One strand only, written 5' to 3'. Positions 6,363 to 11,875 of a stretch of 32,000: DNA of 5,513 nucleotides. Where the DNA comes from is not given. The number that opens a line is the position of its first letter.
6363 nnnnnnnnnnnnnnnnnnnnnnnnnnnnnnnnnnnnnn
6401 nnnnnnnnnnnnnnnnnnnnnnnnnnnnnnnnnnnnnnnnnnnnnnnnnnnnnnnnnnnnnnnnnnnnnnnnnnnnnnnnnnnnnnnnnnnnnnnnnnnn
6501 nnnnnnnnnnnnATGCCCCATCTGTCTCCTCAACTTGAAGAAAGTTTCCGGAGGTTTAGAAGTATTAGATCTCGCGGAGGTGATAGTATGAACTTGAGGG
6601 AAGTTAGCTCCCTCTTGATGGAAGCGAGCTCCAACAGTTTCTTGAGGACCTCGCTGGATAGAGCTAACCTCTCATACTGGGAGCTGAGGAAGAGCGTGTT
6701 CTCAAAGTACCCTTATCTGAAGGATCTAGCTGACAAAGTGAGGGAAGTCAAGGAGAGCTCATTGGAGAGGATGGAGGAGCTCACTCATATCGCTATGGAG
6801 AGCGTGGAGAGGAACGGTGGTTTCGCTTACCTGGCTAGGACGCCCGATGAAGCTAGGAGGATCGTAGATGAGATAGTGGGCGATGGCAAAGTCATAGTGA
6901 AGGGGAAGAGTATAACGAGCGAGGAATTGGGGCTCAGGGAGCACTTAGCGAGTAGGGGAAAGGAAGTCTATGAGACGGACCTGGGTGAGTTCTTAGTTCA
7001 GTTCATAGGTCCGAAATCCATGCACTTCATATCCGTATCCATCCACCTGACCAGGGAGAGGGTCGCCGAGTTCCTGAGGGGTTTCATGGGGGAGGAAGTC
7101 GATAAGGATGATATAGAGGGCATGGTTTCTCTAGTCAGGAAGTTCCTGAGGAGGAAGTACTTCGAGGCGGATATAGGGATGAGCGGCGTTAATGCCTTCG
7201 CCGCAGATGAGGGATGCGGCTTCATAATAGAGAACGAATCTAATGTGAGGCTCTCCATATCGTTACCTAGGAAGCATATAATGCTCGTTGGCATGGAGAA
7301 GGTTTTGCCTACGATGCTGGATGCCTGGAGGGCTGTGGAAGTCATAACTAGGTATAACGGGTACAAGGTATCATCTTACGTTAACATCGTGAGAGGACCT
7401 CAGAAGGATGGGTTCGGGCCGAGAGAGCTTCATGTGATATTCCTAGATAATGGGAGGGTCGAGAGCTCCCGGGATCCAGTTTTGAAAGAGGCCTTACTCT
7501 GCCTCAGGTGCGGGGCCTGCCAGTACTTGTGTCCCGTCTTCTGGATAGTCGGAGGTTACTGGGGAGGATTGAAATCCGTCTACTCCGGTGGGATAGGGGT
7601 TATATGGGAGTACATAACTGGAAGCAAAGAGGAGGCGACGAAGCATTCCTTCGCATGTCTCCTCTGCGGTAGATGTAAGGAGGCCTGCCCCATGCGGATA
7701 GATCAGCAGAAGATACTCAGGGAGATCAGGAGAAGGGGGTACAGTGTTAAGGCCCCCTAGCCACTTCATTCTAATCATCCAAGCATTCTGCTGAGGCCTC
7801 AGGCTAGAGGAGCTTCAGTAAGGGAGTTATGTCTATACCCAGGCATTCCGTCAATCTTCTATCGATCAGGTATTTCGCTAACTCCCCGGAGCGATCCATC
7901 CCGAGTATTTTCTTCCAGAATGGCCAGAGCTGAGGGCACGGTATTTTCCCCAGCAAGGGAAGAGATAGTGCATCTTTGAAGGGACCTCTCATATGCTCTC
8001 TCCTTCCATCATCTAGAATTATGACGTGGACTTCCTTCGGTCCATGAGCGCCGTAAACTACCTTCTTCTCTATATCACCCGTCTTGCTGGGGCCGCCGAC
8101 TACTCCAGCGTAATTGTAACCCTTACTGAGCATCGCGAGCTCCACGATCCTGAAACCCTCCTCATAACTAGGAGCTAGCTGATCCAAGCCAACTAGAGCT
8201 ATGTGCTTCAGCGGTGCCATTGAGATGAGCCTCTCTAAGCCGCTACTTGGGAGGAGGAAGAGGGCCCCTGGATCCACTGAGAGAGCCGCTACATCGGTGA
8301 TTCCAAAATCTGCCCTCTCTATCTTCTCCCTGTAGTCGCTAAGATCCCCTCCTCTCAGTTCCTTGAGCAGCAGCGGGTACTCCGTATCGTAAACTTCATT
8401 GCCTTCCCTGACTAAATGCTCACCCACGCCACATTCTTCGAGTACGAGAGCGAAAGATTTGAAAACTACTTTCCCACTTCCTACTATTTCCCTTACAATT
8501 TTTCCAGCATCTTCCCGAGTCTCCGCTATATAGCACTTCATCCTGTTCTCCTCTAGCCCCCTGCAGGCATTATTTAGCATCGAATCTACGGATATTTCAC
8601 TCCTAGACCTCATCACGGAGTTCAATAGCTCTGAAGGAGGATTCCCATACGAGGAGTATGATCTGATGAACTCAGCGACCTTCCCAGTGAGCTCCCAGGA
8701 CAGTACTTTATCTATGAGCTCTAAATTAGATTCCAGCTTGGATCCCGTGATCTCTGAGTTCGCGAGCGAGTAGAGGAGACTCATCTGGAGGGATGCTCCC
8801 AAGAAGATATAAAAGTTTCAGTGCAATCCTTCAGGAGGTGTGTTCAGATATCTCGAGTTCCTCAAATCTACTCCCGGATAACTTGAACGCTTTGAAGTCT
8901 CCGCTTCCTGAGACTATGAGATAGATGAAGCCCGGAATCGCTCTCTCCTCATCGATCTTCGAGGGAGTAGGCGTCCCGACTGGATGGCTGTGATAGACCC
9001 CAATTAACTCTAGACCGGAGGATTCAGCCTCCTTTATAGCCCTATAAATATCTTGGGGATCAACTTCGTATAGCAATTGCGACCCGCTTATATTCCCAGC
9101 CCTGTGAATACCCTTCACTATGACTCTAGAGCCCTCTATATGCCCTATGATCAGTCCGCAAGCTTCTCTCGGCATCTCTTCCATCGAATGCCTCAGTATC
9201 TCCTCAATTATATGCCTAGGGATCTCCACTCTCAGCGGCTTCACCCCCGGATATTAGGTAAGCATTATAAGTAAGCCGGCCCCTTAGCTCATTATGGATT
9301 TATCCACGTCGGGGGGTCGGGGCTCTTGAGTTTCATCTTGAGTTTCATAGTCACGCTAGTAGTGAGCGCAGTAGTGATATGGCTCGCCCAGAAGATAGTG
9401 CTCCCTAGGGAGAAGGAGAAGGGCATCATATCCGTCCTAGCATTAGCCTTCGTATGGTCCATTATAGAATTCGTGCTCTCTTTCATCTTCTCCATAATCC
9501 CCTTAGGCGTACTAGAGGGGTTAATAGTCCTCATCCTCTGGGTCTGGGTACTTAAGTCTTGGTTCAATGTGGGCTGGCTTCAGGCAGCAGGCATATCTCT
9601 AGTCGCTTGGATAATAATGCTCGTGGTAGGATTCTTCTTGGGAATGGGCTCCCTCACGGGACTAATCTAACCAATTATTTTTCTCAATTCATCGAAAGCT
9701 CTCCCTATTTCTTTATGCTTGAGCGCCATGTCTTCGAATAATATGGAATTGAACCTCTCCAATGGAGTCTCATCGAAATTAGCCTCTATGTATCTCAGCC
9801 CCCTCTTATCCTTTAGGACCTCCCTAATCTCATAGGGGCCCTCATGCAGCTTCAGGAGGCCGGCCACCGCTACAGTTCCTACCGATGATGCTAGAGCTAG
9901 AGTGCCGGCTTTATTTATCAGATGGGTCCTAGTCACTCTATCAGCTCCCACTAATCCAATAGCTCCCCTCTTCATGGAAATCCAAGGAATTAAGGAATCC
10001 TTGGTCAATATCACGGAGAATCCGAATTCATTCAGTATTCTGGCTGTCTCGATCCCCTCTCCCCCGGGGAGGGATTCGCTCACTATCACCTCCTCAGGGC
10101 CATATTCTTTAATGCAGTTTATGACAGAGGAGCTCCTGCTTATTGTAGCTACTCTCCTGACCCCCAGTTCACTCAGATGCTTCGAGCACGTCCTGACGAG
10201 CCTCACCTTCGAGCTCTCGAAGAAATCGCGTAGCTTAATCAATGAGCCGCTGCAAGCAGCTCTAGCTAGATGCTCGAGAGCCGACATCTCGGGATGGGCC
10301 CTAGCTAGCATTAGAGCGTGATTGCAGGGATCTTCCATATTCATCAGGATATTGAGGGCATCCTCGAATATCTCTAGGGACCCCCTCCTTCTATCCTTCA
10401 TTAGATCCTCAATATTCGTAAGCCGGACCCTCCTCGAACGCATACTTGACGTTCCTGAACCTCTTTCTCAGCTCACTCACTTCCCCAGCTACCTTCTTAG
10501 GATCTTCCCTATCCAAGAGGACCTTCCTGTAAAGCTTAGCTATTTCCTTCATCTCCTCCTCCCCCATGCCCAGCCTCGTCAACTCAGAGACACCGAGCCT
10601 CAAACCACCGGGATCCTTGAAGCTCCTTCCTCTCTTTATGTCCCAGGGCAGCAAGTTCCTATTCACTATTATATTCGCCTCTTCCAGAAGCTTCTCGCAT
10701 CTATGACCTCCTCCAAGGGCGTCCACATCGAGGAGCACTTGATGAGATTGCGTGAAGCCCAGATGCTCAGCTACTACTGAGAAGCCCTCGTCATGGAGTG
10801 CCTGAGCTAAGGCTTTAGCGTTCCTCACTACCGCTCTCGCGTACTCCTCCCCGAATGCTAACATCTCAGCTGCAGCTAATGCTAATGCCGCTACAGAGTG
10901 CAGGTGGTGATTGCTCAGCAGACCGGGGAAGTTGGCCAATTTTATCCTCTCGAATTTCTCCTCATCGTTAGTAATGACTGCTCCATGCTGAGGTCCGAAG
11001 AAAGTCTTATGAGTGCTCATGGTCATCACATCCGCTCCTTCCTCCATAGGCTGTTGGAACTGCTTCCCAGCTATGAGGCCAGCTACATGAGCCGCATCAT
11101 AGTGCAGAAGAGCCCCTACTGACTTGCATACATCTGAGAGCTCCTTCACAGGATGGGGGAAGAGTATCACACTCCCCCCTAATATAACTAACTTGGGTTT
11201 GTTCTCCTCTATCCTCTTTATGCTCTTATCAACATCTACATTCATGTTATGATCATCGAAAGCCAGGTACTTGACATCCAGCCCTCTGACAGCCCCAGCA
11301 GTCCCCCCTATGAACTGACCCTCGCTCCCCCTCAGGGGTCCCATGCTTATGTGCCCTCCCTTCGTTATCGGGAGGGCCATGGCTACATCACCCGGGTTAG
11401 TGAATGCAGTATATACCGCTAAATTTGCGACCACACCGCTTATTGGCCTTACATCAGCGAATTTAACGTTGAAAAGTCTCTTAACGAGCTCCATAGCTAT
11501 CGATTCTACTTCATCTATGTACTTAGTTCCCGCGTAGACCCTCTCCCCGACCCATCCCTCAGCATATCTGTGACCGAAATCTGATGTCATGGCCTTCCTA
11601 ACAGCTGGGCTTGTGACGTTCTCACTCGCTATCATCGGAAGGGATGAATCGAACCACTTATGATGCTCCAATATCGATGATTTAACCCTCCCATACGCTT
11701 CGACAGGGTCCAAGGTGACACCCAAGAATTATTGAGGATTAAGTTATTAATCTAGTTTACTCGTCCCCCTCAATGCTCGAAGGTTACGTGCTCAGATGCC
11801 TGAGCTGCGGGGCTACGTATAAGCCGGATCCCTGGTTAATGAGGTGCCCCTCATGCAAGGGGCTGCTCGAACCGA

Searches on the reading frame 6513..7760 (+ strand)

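Call 51: search_protein_families(library=pfam, proteins=[window:6513-7760:+], max_evalue=0.001)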
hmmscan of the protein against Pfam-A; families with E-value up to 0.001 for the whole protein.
window:6513-7760:+ (415 aa): 10 families
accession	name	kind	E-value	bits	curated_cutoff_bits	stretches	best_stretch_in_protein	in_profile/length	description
PF02589.21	LUD_dom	-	6.2e-31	108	22.6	1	94-311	4-189/189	LUD domain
PF13183.11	Fer4_8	-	5.3e-10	40.1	27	1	327-396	2-68/68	4Fe-4S dicluster domain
PF13534.11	Fer4_17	-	4.2e-07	30.9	22.2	1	330-397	2-61/61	4Fe-4S dicluster domain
PF13237.11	Fer4_10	-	4.2e-07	30.2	25.5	1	325-393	4-53/53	4Fe-4S dicluster domain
PF12838.12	Fer4_7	-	8.3e-07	29.8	27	1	330-395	2-51/52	4Fe-4S dicluster domain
PF13187.11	Fer4_9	-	1.1e-06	28.9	27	0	381-404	1-24/52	4Fe-4S dicluster domain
PF12797.12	Fer4_2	-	1.7e-05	24.9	24.5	0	323-342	3-22/22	4Fe-4S binding domain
PF00037.32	Fer4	-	3.9e-05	23.7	21.1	0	381-394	7-20/24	4Fe-4S binding domain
PF12800.12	Fer4_4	-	0.00014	22.3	24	0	329-342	3-16/17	4Fe-4S binding domain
PF14691.11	Fer4_20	-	0.00015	21.9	25.8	0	371-408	13-52/113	Dihydroprymidine dehydrogenase domain II, 4Fe-4S cluster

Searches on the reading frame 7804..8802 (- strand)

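Call 51: search_protein_families(library=pfam, proteins=[window:7804-8802:-], max_evalue=0.001)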
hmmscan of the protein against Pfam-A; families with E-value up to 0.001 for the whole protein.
window:7804-8802:- (332 aa): 1 family
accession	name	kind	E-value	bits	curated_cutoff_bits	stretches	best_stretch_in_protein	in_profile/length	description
PF02589.21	LUD_dom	-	2.6e-31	109.2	22.6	1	81-263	6-189/189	LUD domain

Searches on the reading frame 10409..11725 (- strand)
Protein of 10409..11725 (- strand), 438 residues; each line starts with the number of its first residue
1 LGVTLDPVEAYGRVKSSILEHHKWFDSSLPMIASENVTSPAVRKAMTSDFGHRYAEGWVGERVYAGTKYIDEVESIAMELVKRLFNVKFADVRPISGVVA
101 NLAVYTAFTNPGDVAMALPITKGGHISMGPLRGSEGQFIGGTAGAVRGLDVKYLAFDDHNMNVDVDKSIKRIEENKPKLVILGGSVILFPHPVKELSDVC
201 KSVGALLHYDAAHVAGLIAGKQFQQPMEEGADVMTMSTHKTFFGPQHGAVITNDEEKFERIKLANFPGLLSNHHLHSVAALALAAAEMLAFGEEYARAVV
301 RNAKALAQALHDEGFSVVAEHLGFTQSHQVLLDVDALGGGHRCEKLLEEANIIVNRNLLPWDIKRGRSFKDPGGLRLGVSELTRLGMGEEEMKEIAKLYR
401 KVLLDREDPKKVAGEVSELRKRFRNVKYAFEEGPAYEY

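Call 51: search_protein_families(library=pfam, proteins=[window:10409-11725:-], max_evalue=0.001)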
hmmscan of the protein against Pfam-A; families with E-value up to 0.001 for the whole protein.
window:10409-11725:- (438 aa): 5 families
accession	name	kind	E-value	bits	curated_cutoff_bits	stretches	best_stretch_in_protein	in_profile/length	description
PF00464.25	SHMT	-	7.5e-71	239.3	27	1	26-397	20-397/399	Serine hydroxymethyltransferase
PF00155.27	Aminotran_1_2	-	8.8e-08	32.1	19.7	1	148-356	112-332/361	Aminotransferase class I and II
PF01212.27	Beta_elim_lyase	-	2.2e-06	27.7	27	1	58-324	22-244/288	Beta-eliminating lyase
PF00266.25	Aminotran_5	-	5.7e-05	22.7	21.5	1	147-246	112-206/371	Aminotransferase class-V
PF00282.25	Pyridoxal_deC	-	0.00014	21.2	27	1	143-259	161-286/375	Pyridoxal-dependent decarboxylase conserved domain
